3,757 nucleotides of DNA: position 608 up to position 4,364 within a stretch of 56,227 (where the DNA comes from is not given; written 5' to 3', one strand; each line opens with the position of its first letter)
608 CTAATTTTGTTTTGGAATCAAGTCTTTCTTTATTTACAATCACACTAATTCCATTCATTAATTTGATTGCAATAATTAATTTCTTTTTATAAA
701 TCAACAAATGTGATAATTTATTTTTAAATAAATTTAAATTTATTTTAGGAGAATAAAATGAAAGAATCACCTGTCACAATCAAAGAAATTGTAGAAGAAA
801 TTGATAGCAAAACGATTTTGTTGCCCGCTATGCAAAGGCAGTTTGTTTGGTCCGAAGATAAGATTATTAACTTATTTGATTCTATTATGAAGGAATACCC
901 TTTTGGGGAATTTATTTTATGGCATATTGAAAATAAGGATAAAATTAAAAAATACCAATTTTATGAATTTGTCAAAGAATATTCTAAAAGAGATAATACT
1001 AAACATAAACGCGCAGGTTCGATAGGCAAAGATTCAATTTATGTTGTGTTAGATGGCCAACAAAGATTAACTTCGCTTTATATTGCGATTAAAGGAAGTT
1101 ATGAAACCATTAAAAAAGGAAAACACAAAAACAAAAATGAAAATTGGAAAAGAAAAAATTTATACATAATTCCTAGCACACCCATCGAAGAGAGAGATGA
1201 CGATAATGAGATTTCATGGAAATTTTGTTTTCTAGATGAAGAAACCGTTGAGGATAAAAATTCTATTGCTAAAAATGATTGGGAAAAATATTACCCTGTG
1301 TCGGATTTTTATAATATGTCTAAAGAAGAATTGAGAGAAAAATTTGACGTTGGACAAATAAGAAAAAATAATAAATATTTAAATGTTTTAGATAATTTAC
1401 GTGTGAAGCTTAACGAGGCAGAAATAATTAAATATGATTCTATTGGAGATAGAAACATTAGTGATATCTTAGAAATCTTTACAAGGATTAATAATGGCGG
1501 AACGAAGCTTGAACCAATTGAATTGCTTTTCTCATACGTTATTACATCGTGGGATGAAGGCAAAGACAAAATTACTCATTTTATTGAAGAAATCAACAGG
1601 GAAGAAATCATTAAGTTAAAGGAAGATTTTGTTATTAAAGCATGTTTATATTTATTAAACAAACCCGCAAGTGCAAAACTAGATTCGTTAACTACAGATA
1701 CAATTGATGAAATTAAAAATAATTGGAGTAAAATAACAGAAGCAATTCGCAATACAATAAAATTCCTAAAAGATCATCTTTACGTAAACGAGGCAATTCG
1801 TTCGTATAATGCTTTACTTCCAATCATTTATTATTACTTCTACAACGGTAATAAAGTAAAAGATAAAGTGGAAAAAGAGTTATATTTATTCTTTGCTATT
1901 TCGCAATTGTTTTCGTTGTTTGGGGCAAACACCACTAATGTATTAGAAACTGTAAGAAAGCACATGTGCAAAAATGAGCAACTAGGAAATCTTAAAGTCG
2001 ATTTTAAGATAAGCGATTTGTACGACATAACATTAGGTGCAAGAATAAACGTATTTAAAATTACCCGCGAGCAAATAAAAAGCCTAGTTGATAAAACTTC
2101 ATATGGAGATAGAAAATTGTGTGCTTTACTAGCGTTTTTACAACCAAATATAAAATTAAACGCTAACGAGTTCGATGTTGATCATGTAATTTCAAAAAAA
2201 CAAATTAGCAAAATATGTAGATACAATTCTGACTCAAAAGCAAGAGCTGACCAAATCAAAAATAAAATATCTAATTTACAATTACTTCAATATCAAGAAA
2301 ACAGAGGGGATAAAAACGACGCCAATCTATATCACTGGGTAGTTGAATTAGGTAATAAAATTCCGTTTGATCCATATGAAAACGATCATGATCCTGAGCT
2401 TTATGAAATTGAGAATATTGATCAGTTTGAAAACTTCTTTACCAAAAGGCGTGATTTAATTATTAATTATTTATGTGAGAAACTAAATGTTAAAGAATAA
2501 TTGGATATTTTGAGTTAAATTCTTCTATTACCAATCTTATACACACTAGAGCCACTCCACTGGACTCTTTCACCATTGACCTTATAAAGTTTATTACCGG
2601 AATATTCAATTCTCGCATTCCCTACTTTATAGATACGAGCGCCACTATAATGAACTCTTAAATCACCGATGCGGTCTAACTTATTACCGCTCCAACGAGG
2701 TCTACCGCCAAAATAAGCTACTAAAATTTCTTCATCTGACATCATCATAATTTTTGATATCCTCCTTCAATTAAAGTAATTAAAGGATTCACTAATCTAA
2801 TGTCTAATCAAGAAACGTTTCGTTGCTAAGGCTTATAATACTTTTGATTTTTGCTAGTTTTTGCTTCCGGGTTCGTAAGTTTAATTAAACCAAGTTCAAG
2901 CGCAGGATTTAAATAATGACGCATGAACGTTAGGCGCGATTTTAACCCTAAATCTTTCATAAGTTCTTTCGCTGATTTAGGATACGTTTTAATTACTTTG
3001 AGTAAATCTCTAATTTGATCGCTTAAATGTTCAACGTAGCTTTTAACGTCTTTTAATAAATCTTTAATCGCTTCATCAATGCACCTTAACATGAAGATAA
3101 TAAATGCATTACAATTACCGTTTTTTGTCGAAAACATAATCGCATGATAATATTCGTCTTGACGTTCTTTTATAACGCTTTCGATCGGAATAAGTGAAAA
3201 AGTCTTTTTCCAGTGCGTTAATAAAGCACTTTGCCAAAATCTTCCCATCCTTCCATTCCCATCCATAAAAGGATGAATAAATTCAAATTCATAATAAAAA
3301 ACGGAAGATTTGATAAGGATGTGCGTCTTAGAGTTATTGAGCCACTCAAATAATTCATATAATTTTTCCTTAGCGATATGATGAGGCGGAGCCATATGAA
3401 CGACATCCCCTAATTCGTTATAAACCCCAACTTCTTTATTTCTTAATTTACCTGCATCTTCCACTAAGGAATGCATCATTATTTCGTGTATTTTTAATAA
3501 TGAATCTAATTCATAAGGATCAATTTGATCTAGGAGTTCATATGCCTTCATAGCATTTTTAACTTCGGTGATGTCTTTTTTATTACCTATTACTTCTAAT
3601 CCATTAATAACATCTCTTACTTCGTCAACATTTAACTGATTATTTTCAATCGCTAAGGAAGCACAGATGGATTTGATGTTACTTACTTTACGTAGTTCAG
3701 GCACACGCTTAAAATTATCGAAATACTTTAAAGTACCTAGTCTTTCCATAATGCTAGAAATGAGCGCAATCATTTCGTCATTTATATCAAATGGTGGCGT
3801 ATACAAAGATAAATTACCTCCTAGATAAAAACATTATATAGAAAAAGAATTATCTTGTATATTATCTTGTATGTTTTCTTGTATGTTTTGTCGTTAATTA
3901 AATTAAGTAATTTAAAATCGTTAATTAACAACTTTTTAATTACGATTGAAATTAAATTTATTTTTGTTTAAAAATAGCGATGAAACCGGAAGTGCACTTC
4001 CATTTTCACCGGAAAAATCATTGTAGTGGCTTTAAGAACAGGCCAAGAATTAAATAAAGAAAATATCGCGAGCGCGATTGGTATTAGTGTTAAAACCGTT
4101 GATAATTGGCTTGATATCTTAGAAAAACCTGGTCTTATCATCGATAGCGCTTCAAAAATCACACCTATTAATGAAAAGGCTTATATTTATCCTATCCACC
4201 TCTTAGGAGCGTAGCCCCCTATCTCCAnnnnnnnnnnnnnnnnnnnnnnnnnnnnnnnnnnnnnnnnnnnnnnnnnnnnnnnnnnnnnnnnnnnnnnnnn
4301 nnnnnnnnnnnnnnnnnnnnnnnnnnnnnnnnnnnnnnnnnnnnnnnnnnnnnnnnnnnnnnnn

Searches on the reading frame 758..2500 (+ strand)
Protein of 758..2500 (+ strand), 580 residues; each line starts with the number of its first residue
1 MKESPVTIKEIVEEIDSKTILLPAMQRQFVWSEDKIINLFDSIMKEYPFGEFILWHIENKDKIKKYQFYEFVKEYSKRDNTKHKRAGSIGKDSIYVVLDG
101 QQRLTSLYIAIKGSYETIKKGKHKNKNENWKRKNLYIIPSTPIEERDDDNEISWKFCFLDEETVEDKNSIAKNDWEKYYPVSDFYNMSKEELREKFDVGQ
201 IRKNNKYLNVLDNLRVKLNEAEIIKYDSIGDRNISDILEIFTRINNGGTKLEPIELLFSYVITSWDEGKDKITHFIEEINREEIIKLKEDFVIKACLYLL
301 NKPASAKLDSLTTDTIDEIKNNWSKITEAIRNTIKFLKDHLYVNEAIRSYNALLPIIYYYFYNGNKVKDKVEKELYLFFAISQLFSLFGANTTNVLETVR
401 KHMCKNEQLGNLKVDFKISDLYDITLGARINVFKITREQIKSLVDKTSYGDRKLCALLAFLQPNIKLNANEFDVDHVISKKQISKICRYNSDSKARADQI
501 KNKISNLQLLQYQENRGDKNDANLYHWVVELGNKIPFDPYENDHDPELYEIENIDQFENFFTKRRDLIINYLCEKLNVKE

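Call 31: search_protein_families(library=pfam, proteins=[window:758-2500:+], max_evalue=0.00001)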
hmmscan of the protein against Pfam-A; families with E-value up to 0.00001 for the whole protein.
window:758-2500:+ (580 aa): 1 family
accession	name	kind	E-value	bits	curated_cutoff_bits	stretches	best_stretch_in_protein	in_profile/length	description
PF03235.19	GmrSD_N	-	3.4e-30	106.1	33.2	1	8-261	1-198/199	GmrSD restriction endonuclease, N-terminal domain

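Call 68: search_protein_families(library=padloc, proteins=[window:758-2500:+], max_evalue=0.001)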
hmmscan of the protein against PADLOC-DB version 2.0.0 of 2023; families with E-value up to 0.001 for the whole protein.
window:758-2500:+ (580 aa): 6 families
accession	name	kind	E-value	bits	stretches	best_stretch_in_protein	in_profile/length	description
PDLC04151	HEC-05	-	1.7e-130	434.6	1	3-578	23-595/600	-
PDLC04150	HEC-05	-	3.9e-90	301.4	1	4-577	6-582/583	-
PDLC04152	HEC-05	-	6.6e-59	197.9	1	7-576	8-562/566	-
PDLC04153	HEC-05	-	3.2e-37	126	2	4-176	5-173/621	-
PDLC04709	PDC-M55C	-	3.4e-26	90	2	8-130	17-122/554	-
PDLC02792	SspE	-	2.2e-06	24.3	0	94-130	90-126/771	SspE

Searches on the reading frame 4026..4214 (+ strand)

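Call 3: search_protein_families(library=pfam, proteins=[window:4026-4214:+], max_evalue=0.01)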
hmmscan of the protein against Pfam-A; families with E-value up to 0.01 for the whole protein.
window:4026-4214:+ (62 aa): 8 families
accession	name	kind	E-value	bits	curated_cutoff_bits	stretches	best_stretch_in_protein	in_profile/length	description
PF13635.12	DUF4143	-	8.9e-06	26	28.1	1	2-38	24-60/160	Domain of unknown function (DUF4143)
PF13730.12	HTH_36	-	0.0011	19.2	25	1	12-38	29-55/55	Helix-turn-helix domain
PF13545.12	HTH_Crp_2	-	0.003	17.9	27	1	8-46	22-60/70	Crp-like helix-turn-helix domain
PF01022.26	HTH_5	-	0.0034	17.7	22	1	2-38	10-45/47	Bacterial regulatory protein, arsR family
PF01047.28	MarR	-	0.0042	17.4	24.6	1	7-39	16-48/59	MarR family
PF08279.18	HTH_11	-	0.0056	17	25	1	7-42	14-49/55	HTH domain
PF24409.1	wHTH-PRTase_assc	-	0.0073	16.8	27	1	3-46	7-48/83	wHTH-PRTase associated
PF14394.12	DUF4423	-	0.0093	16.2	30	1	8-50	36-79/165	Domain of unknown function (DUF4423)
